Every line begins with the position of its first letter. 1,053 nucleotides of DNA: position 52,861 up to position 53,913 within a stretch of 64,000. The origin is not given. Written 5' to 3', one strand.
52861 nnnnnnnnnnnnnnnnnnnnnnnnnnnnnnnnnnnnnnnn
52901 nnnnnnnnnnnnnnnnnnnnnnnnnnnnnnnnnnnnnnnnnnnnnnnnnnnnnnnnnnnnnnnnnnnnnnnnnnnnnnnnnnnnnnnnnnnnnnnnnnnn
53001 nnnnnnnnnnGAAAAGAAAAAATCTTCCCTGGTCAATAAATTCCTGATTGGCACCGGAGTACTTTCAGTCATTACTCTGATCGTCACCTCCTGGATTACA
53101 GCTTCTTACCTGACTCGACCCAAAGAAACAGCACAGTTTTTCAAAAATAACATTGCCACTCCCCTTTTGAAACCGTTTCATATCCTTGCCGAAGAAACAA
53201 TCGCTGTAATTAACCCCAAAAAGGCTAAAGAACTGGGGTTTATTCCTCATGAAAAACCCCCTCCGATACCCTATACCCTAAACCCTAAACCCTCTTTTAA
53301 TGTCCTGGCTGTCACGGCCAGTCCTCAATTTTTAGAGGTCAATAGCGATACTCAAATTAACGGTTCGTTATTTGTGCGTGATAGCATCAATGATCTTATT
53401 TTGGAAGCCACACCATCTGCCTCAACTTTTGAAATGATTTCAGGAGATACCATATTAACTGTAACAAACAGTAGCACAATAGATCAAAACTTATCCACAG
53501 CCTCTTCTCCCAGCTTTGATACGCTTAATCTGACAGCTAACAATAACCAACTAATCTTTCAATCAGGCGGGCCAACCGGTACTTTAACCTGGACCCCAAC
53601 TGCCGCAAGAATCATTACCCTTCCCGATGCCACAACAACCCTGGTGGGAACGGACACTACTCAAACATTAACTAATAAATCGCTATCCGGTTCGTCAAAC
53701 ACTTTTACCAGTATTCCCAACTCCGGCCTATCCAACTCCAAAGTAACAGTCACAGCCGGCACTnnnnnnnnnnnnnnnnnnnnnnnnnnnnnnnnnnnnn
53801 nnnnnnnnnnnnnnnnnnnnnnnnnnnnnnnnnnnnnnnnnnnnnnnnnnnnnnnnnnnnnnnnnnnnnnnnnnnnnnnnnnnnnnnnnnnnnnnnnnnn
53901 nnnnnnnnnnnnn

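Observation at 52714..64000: Unannotated giant gene: MerR-HTH, TM helix, >3,600-aa extracellular repeat protein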

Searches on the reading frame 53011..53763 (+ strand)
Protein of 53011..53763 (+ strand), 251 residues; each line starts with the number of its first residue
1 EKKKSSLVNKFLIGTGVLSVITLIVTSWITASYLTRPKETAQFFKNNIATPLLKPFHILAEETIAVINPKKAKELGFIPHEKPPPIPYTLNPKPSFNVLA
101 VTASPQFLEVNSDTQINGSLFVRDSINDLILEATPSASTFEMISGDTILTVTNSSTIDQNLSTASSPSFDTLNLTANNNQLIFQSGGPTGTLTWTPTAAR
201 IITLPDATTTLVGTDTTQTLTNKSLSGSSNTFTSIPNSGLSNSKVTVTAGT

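Call 61: search_protein_representatives(protein=window:53011-53763:+)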
Query: 251 residues. Proteins with E-value up to 0.001 (for the whole library): 1020; up to 1e-10: 157; up to 1e-30: 33. The best 150 are listed.
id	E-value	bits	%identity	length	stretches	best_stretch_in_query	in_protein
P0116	9.5e-108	375.1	74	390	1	1-251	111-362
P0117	2.3e-105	367.4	52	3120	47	176-239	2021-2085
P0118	3.1e-101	353.9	73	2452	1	4-251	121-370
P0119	1.4e-100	351.7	73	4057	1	3-251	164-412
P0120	6.0e-88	310.4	65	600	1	8-251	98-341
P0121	2.0e-87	308.7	67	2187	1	4-251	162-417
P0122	4.3e-87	307.6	65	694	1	3-251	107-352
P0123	1.5e-68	247.0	69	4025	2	81-251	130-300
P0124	6.1e-62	225.3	64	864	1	4-251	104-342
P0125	1.4e-53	197.9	64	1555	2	92-251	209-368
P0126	2.9e-53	196.9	64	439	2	82-251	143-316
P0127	1.4e-52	194.6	48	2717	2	19-251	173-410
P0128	2.4e-50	187.4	64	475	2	5-146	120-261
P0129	2.4e-48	180.9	53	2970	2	91-251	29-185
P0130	7.6e-48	179.2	52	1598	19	178-239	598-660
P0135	8.6e-41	156.1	57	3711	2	94-237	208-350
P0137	1.6e-38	148.7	58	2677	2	82-230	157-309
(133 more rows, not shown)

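Call 66: search_protein_families(library=pfam, proteins=[P0119, P0123], max_evalue=0.001)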
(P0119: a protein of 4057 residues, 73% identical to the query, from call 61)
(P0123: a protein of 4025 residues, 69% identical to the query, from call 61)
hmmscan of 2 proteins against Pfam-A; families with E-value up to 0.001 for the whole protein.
P0119 (4057 aa): 4 families
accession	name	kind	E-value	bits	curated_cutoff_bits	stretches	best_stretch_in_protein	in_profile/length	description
PF00376.29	MerR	-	3.9e-13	49.4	28.2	1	62-98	1-38/38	MerR family regulatory protein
PF13884.11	Peptidase_S74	-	3.7e-10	40.4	22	1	3630-3682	3-54/58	Chaperone of endosialidase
PF13411.12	MerR_1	-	1.3e-05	25.7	21.6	1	61-99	1-39/69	MerR HTH family regulatory protein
PF12728.13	HTH_17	-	3.1e-05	24.6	27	1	61-106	2-46/51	Helix-turn-helix domain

P0123 (4025 aa): 3 families
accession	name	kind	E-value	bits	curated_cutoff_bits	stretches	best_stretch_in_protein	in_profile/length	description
PF00376.29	MerR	-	3.3e-13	49.6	28.2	1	3-39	1-38/38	MerR family regulatory protein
PF13411.12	MerR_1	-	1.8e-07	31.6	21.6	1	3-49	2-48/69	MerR HTH family regulatory protein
PF12728.13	HTH_17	-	7.1e-06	26.6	27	1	1-48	1-47/51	Helix-turn-helix domain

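Call 81: list_cluster_members(proteins=[P0119, P0123, P0135, P0118, P0137])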
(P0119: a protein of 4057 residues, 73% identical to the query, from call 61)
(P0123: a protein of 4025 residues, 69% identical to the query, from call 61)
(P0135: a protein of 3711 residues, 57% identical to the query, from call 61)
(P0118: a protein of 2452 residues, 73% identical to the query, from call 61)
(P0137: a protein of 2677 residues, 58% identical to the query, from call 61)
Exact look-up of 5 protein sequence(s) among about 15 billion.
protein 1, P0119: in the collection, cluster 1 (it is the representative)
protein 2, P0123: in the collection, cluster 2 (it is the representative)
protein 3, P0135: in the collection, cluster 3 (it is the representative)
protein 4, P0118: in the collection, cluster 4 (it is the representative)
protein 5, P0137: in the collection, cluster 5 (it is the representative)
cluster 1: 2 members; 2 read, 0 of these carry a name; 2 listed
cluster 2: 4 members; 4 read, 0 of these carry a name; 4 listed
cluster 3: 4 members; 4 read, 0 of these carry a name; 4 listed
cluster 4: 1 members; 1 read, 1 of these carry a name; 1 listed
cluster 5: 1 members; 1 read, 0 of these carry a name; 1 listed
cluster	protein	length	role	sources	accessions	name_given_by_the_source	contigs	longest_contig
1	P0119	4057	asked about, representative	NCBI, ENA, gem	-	-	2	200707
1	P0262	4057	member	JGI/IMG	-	-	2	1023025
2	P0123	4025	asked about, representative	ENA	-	-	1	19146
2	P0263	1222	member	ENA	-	-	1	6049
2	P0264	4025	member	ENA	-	-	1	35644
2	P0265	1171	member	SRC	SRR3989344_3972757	-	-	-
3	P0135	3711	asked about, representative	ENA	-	-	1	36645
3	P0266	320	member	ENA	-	-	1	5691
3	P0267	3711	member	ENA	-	-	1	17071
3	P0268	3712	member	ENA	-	-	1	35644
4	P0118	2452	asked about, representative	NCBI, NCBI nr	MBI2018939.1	MerR family DNA-binding transcriptional regulator [Candidatus Daviesbacteria bacterium]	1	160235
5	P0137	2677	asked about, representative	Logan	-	-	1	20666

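Call 82: find_encoding_contigs(protein=P0123, flank=10000, max_places=3)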
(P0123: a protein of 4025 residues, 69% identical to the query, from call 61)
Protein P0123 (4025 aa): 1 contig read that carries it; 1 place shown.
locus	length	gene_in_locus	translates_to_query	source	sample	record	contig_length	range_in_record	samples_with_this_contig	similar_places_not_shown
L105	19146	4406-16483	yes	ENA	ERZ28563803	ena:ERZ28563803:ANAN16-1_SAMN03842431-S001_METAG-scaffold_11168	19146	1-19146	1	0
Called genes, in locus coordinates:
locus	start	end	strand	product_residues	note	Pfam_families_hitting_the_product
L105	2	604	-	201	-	?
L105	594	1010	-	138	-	-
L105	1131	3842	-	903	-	PF00133:tRNA-synt_1, PF01406:tRNA-synt_1e (faint), PF09334:tRNA-synt_1g, PF13603:tRNA-synt_1_2, PF00133:tRNA-synt_1, PF08264:Anticodon_1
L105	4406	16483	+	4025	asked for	PF00376:MerR, PF12728:HTH_17 (weak), PF13411:MerR_1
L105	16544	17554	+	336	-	PF01047:MarR (faint), PF02661:Fic, PF01978:TrmB (weak), PF12802:MarR_2 (weak)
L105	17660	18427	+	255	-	-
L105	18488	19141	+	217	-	PF27867:Membra_charge (weak)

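Call 94: find_encoding_contigs(protein=P0135, flank=10000, max_places=3)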
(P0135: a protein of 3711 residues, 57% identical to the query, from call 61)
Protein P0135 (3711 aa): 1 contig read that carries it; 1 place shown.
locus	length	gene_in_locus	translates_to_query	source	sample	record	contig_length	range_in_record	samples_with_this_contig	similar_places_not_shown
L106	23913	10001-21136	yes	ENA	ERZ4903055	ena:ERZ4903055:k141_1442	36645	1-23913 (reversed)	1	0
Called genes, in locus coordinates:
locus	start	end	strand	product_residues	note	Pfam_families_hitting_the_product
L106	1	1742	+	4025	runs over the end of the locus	-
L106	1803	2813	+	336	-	PF01047:MarR (faint), PF02661:Fic, PF01978:TrmB (weak), PF12802:MarR_2 (weak)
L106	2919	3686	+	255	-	-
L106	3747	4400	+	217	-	PF27867:Membra_charge (weak)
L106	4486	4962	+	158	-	-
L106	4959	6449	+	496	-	PF00006:ATP-synt_ab, PF00306:ATP-synt_ab_C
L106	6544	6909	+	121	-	PF05635:23S_rRNA_IVP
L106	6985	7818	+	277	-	PF00231:ATP-synt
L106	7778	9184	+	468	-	PF00006:ATP-synt_ab, PF22919:ATP-synt_VA_C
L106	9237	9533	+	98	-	PF02823:ATP-synt_DE_N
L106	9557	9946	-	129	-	-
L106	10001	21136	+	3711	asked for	PF00376:MerR, PF13411:MerR_1 (weak), PF14890:Intein_splicing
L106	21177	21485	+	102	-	-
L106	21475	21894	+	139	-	PF13470:PIN_3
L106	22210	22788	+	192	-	PF00376:MerR, PF12728:HTH_17 (weak), PF13411:MerR_1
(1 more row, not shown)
